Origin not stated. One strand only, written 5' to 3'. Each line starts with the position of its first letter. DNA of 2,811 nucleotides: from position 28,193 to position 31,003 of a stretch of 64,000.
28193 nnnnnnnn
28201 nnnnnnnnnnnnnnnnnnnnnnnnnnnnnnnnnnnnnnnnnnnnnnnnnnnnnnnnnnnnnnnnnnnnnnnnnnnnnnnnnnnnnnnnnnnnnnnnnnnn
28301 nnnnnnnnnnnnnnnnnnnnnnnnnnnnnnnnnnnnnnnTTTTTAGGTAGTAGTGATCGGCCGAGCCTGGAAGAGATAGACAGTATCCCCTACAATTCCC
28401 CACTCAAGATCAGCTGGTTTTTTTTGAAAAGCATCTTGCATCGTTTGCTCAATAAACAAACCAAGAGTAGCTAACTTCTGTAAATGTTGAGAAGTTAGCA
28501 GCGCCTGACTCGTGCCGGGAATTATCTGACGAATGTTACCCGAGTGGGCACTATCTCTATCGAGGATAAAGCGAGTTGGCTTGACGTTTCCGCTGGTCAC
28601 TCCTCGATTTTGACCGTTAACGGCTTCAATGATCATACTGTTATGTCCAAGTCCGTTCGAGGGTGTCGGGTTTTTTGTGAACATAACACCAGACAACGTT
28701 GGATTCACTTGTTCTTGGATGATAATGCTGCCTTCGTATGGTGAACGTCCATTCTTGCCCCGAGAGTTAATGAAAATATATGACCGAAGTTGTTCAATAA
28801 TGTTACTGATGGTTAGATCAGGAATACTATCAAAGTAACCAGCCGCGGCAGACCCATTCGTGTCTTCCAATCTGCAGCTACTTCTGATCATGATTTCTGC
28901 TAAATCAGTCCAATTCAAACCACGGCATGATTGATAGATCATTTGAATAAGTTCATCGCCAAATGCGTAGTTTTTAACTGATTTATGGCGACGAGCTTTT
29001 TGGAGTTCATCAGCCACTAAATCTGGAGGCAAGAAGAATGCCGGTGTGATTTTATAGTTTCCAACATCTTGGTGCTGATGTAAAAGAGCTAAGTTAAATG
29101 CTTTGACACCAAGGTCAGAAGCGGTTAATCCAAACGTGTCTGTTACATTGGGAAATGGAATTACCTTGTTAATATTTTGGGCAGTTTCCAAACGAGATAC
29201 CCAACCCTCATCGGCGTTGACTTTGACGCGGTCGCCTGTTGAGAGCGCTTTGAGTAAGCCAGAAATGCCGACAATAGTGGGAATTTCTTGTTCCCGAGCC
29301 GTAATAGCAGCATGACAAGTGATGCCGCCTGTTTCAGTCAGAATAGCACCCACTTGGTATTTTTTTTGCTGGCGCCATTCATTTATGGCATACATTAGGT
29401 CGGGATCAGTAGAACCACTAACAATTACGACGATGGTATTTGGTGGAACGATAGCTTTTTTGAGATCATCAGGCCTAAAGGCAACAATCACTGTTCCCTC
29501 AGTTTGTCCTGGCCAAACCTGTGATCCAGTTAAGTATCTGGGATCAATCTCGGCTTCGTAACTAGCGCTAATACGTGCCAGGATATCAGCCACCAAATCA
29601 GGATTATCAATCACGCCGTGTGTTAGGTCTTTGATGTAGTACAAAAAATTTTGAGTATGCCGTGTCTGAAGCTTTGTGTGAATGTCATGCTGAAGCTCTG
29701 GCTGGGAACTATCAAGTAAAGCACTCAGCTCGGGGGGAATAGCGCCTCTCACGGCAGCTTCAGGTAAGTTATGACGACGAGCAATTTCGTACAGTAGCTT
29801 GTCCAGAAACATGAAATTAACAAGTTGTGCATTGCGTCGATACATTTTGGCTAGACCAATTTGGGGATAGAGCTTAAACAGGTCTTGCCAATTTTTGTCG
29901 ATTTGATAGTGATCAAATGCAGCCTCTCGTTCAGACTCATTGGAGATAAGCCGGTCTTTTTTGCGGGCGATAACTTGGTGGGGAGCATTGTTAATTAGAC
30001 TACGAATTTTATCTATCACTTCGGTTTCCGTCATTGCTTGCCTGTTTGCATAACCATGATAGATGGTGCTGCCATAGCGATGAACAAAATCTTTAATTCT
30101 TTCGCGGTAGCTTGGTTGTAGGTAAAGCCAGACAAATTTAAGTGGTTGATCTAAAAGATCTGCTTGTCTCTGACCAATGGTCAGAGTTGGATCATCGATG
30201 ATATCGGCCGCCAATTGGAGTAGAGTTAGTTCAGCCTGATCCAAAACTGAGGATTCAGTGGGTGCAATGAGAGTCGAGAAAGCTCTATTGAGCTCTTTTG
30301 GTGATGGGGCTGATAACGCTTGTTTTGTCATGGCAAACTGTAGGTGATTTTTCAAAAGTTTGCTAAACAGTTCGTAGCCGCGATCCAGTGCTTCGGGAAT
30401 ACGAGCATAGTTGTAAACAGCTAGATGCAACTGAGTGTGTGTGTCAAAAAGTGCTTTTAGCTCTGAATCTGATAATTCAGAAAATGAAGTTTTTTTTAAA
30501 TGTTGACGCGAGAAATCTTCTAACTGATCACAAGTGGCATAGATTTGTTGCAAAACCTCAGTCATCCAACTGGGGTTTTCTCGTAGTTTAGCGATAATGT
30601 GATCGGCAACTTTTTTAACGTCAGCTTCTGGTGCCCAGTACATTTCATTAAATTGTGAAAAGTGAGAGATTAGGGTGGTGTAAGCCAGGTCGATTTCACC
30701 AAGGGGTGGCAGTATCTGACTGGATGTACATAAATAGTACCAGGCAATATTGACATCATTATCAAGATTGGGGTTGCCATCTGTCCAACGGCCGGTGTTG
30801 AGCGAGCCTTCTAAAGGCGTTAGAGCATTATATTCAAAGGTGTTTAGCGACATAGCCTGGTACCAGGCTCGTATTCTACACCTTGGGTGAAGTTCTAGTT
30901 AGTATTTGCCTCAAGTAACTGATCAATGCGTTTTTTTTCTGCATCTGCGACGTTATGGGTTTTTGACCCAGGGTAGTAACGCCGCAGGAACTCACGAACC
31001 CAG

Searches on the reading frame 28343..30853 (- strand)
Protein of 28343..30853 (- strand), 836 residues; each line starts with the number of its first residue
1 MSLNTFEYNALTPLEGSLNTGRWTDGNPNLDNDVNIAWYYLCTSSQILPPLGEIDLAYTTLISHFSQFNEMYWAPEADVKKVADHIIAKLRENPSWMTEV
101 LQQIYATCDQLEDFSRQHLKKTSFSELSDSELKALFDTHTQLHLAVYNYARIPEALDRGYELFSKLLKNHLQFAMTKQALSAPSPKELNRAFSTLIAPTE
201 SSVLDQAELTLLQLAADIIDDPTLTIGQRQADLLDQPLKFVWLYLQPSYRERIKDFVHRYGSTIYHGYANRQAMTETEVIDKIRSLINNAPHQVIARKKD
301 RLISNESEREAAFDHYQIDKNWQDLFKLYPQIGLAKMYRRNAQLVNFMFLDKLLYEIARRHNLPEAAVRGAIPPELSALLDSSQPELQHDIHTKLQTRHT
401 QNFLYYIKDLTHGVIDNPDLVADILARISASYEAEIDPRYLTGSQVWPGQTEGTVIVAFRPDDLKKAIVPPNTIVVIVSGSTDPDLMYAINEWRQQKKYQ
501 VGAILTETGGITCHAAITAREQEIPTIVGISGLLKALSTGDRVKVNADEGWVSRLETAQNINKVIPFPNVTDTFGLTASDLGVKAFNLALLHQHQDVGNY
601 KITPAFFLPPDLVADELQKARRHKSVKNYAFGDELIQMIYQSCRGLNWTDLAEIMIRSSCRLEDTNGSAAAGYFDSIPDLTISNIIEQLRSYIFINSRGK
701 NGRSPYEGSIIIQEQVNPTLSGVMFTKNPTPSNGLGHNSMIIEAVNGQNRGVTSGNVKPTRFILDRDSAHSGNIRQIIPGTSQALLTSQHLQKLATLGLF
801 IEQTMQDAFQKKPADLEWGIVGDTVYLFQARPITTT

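Call 4: search_protein_families(library=pfam, proteins=[window:28343-30853:-], max_evalue=0.01)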
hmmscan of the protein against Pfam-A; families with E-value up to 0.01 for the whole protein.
window:28343-30853:- (836 aa): 2 families
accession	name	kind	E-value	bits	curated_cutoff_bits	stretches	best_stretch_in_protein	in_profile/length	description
PF01326.24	PPDK_N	-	9.1e-18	65.1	27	1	624-835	70-311/328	Pyruvate phosphate dikinase, AMP/ATP-binding domain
PF00391.29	PEP-utilizers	-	1.4e-15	57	23.1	1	475-550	5-72/72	PEP-utilising enzyme, mobile domain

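Call 6: search_protein_families(library=ncbifam, proteins=[window:28343-30853:-], max_evalue=0.01)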
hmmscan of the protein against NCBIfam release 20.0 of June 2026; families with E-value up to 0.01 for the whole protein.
window:28343-30853:- (836 aa): 24 families
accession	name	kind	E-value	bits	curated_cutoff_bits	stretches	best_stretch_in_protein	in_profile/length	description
NF004881.0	PRK06241.2-2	equivalog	3.1e-28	98.5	883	2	654-836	109-313/898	phosphoenolpyruvate synthase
NF005057.0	PRK06464.1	equivalog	9.9e-28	96.6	598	3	440-560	357-468/798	phosphoenolpyruvate synthase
TIGR01418.1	PEP_synth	equivalog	6e-27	94.3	739.75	3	443-563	356-467/784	pyruvate, water dikinase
NF004880.0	PRK06241.2-1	equivalog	5.8e-21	74.1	972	2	627-835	82-282/837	phosphoenolpyruvate synthase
NF004878.0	PRK06241.1-3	subfamily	4.4e-20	71.4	945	2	418-556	764-890/891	phosphoenolpyruvate synthase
NF052632.1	undecylprod_RedH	equivalog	4.8e-20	71.1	1350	2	630-835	74-295/880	undecylprodigiosin ligase RedH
NF052631.1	prodigiosin_PigC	equivalog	7.4e-20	70.4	1300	2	621-835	64-299/883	prodigiosin ligase PigC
NF004877.0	PRK06241.1-2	subfamily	3.6e-19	68.6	866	2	655-835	114-314/869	phosphoenolpyruvate synthase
NF041857.1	RIF_Ptrans_rph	equivalog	1e-17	63.8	999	2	441-553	763-862/864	rifamycin-inactivating phosphotransferase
NF004883.0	PRK06241.2-4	equivalog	3.9e-17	61.7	1063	2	434-558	805-916/928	phosphoenolpyruvate synthase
NF004508.0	PRK05849.1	equivalog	2.8e-16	58.7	501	1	652-835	59-219/789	hypothetical protein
NF004882.0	PRK06241.2-3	equivalog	7.6e-16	57.4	850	2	653-835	100-278/827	phosphoenolpyruvate synthase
NF004879.0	PRK06241.1-4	equivalog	7.1e-15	54.2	976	2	708-835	177-314/868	phosphoenolpyruvate synthase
NF006153.0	PRK08296.1-5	subfamily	1.2e-09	37.1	578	1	440-556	503-607/608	hypothetical protein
TIGR01417.1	PTS_I_fam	equivalog_domain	7.4e-08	31.3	341.7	1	497-563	172-237/565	phosphoenolpyruvate--protein phosphotransferase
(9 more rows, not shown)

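Call 7: search_protein_families(library=padloc, proteins=[window:28343-30853:-], max_evalue=0.01)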
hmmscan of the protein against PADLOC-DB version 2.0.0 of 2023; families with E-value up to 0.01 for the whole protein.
window:28343-30853:- (836 aa): 0 families

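Call 8: find_encoding_contigs(protein=window:28343-30853:-, flank=10000, max_places=6)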
Protein window:28343-30853:- (836 aa): 2 contigs read that carry it; 1 place shown.
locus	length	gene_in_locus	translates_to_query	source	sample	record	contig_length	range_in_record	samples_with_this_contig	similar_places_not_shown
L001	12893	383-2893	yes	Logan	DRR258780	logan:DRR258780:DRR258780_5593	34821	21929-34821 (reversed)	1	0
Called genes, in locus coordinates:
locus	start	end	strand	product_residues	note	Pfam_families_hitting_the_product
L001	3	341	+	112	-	?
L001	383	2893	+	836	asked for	PF00391:PEP-utilizers, PF01326:PPDK_N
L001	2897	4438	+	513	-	PF16861:Carbam_trans_C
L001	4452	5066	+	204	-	PF02985:HEAT (faint)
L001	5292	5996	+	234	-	PF01177:Asp_Glu_race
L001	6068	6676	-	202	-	PF03412:Peptidase_C39 (faint), PF13529:Peptidase_C39_2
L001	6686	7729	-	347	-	PF07478:Dala_Dala_lig_C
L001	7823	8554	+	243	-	PF03848:TehB, PF13489:Methyltransf_23, PF08241:Methyltransf_11, PF08242:Methyltransf_12 (weak), PF13649:Methyltransf_25, PF13847:Methyltransf_31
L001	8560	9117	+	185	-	PF28549:NDPSase_N, PF00293:NUDIX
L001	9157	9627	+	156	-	PF00293:NUDIX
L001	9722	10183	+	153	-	PF13302:Acetyltransf_3 (weak), PF00583:Acetyltransf_1, PF13673:Acetyltransf_10, PF13508:Acetyltransf_7, PF14542:Acetyltransf_CG (weak), PF08445:FR47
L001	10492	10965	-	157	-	-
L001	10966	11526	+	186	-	PF00293:NUDIX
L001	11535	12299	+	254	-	-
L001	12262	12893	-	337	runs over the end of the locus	PF11790:Glyco_hydro_cc (weak)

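Call 9: find_homologous_proteins(query=window:28343-30853:-, max_evalue=0.00001)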
Query window:28343-30853:- (836 aa): 5 proteins with E <= 0.00001 among 8000 candidates.
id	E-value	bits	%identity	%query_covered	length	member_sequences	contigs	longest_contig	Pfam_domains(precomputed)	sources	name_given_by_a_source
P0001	0.0e+0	1899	99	100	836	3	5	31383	PF00391.30,PF01326.25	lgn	-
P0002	1.2e-174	601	40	98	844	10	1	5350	PF00391.30,PF01326.25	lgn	-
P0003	7.9e-84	300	30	97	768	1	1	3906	PF00391.30,PF01326.25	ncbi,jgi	jgi:phosphohistidine swiveling domain-containing protein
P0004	3.3e-7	47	26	15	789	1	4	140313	PF00391.30,PF01326.25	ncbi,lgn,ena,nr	ncbi:MAG: phosphoenolpyruvate synthase [Clostridia bacterium]|nr:phosphoenolpyruvate synthase [Clost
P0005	2.6e-6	44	26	22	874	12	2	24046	PF00391.30,PF01326.25,PF27448.1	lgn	-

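Call 10: find_encoding_contigs(protein=P0002, flank=10000)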
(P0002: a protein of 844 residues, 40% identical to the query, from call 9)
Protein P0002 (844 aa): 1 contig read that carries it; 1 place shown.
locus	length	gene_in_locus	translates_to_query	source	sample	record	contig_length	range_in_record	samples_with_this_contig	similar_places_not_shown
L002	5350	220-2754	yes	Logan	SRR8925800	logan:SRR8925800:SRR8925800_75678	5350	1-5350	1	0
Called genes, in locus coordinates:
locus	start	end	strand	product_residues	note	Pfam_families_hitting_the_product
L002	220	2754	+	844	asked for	PF00391:PEP-utilizers, PF01326:PPDK_N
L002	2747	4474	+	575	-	PF16861:Carbam_trans_C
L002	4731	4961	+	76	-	PF11611:DUF4352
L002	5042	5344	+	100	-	-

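Call 11: find_encoding_contigs(protein=P0003, flank=10000)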
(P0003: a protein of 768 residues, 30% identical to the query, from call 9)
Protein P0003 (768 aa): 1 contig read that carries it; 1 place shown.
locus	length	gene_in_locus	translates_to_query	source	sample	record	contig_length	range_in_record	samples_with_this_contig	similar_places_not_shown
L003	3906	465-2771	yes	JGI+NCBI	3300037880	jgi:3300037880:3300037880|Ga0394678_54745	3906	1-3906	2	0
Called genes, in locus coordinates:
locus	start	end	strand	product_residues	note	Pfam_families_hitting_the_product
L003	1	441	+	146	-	?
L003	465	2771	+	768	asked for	PF00391:PEP-utilizers, PF01326:PPDK_N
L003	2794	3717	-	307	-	PF02371:Transposase_20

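Call 12: find_encoding_contigs(protein=P0001, flank=10000)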
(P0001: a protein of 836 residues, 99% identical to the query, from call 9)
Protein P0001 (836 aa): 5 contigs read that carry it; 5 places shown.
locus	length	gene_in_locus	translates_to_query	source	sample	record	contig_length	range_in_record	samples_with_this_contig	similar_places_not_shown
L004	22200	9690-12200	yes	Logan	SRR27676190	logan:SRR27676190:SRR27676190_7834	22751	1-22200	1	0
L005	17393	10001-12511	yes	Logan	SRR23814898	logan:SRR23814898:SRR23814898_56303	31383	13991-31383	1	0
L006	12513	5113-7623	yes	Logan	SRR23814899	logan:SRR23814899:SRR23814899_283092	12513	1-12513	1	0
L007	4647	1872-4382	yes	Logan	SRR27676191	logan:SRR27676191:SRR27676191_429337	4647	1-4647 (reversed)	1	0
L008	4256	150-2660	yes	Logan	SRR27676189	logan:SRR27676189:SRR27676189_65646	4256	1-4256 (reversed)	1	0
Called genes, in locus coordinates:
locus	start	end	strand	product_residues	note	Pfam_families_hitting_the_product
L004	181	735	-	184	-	-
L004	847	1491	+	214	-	PF00657:Lipase_GDSL, PF13472:Lipase_GDSL_2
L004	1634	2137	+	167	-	-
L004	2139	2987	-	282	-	PF03372:Exo_endo_phos (weak)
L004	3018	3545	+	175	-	PF00293:NUDIX, PF14815:NUDIX_4 (faint)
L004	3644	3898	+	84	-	PF18914:DUF5666 (weak)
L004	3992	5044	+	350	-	-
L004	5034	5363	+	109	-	-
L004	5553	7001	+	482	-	PF03109:ABC1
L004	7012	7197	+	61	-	-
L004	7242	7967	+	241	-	PF00106:adh_short, PF08659:KR, PF13561:adh_short_C2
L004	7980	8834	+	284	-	PF00892:EamA, PF05653:Mg_trans_NIPA (faint), PF00892:EamA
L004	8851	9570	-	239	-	PF12146:Hydrolase_4 (weak), PF00561:Abhydrolase_1 (weak), PF12697:Abhydrolase_6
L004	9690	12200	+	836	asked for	PF00391:PEP-utilizers, PF01326:PPDK_N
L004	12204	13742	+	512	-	PF16861:Carbam_trans_C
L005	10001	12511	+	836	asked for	PF00391:PEP-utilizers, PF01326:PPDK_N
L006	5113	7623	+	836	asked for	PF00391:PEP-utilizers, PF01326:PPDK_N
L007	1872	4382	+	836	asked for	PF00391:PEP-utilizers, PF01326:PPDK_N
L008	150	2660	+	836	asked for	PF00391:PEP-utilizers, PF01326:PPDK_N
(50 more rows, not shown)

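Call 19: search_protein_families(library=pfam, proteins=[L002:2747-4474:+, L002:5042-5344:+, L003:1-441:+], max_evalue=0.1)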
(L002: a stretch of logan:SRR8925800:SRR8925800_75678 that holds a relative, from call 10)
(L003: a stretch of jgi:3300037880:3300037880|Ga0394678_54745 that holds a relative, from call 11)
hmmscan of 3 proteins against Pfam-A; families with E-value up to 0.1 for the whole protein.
L002:2747-4474:+ (575 aa): 1 family
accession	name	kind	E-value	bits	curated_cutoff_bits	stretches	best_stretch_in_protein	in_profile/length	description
PF16861.10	Carbam_trans_C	-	2e-35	122.3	27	1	407-573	1-170/170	Carbamoyltransferase C-terminus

L002:5042-5344:+ (100 aa): 0 families

L003:1-441:+ (146 aa): 1 family
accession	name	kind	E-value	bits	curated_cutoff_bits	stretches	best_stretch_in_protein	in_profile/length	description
PF18153.7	Cap15_CD_rec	-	2.9e-21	76.5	31.2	1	16-135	2-121/122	Cap15, cyclic dinucleotide receptor domain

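Call 20: find_related_loci(query=A1, collection=genome_contigs, flank=10000)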
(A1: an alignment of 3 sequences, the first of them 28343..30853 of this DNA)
Query A1 (836 aa) in genome_contigs; peptide patterns used: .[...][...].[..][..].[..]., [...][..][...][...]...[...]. (x = any residue, [..] = any of these).
63 stretches matched a pattern; 2 encode a relative of the query (tblastn E <= 1e-3); 2 distinct loci.
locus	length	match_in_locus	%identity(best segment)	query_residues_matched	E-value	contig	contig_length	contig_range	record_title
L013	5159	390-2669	30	10-833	2e-100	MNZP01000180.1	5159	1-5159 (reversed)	MAG: Syntrophaceae bacterium CG2_30_49_12 cg2_3.0_scaffold_18306_c, whole genome shotgun sequence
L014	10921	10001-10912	43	14-319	2e-75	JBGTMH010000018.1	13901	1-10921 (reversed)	MAG: Patescibacteria group bacterium isolate JTS-RE358 k141_2658754, whole genome shotgun sequence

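Call 24: search_protein_families(library=pfam, proteins=[L014:989-2371:-, L014:2845-3297:+, L014:3305-3802:-, L014:4244-4975:-, L014:5055-7031:+, L014:7079-8005:+, L014:8317-9282:+, L013:2784-3281:+, L013:3550-4290:+, L013:4268-5113:+], max_evalue=0.01)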
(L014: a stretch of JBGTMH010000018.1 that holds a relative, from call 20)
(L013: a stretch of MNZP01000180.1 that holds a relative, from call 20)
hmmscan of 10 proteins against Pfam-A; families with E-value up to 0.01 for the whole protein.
L014:989-2371:- (460 aa): 3 families
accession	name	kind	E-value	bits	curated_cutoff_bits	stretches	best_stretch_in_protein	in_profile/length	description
PF25174.1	Beta-prop_THOC3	-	0.00021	20.9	305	0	178-296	10-107/272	THOC3 beta-propeller domain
PF02239.22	Cytochrom_D1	-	0.00032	19.8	25.5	0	325-370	67-108/368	Cytochrome D1 heme domain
PF10282.15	Lactonase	-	0.005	16.5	21.7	0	311-355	265-311/344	Lactonase, 7-bladed beta-propeller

L014:2845-3297:+ (150 aa): 1 family
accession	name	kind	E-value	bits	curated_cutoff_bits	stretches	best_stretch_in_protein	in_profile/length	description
PF01797.21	Y1_Tnp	-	1.2e-35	122.7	23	1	11-131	2-121/121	Transposase IS200 like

L014:3305-3802:- (165 aa): 0 families

L014:4244-4975:- (243 aa): 0 families

L014:5055-7031:+ (658 aa): 1 family
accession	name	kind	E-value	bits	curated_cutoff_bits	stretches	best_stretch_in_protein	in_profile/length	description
PF01510.30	Amidase_2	-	3.6e-32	111.9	26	1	286-416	3-131/131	N-acetylmuramoyl-L-alanine amidase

L014:7079-8005:+ (308 aa): 1 family
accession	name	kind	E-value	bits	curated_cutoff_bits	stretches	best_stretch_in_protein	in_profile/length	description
PF01551.29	Peptidase_M23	-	2.7e-06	27.9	28.7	1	98-122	3-27/96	Peptidase family M23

L014:8317-9282:+ (321 aa): 0 families

L013:2784-3281:+ (165 aa): 1 family
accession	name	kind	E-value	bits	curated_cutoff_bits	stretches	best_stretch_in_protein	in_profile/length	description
PF01850.27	PIN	-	0.0014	19.7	23.6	1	9-127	1-113/120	PIN domain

L013:3550-4290:+ (246 aa): 2 families
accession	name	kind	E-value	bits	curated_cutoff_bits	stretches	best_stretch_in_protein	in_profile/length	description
PF00072.30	Response_reg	-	1.8e-28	99.4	30.2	1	24-134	1-111/111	Response regulator receiver domain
PF00486.34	Trans_reg_C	-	2.8e-26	91.8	26.2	1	167-242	1-77/77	Transcriptional regulatory protein, C terminal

L013:4268-5113:+ (281 aa): 2 families
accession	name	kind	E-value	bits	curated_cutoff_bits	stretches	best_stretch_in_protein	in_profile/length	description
PF00672.30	HAMP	-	2.8e-09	37.6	25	1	190-241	2-52/53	HAMP domain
PF00512.31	HisKA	-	1.6e-05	25.3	26.9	1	248-273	3-28/66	His Kinase A (phospho-acceptor) domain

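Call 28: search_solved_structures(query=A1, max_evalue=0.01)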
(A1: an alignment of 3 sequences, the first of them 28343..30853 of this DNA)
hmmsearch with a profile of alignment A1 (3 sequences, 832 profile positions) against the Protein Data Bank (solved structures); distinct sequences matched with E-value up to 0.01: 24.
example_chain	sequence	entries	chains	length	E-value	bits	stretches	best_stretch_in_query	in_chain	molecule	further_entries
8a8e_A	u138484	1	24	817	3.8e-38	134.5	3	431-552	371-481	Phosphoenolpyruvate synthase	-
9dae_A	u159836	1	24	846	1.2e-36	129.5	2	436-551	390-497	Phosphoenolpyruvate synthase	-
5fbs_A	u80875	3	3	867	8e-31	110.3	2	650-831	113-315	Phosphoenolpyruvate synthase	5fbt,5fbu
5hv2_A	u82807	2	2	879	8.5e-31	110.2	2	650-831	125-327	Phosphoenolpyruvate synthase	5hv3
5hv1_A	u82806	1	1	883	9.2e-31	110.1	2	650-831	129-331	Phosphoenolpyruvate synthase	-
2ols_A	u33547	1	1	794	1.2e-29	106.4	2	448-552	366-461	Phosphoenolpyruvate synthase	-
5hv6_A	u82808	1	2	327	5.3e-20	74.5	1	650-831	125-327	Phosphoenolpyruvate synthase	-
2e28_A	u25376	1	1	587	2.9e-13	52.2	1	436-552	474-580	Pyruvate kinase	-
9goj_A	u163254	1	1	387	1.2e-12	50.1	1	645-829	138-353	Phosphoenolpyruvate synthase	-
5woy_A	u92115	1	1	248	8.6e-09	37.4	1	496-553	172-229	Phosphoenolpyruvate-protein phosphotransferase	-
2hro_A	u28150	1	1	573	8.7e-09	37.4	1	496-555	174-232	Phosphoenolpyruvate-protein phosphotransferase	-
3t05_A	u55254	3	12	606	3.6e-07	32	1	439-551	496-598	Pyruvate kinase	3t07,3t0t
1eza_A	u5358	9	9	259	3.9e-07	31.9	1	468-563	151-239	ENZYME I | PHOSPHOTRANSFERASE SYSTEM, ENZYME I | PROTEIN (PHOSPHOTRANSFER SYSTEM, ENZYME I)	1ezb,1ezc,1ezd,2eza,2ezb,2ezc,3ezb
1zym_A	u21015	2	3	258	4e-07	31.9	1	468-563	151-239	ENZYME I | Phosphoenolpyruvate-protein phosphotransferase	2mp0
3eza_A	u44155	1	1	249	5.5e-07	31.4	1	468-562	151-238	PHOSPHOTRANSFERASE SYSTEM, ENZYME I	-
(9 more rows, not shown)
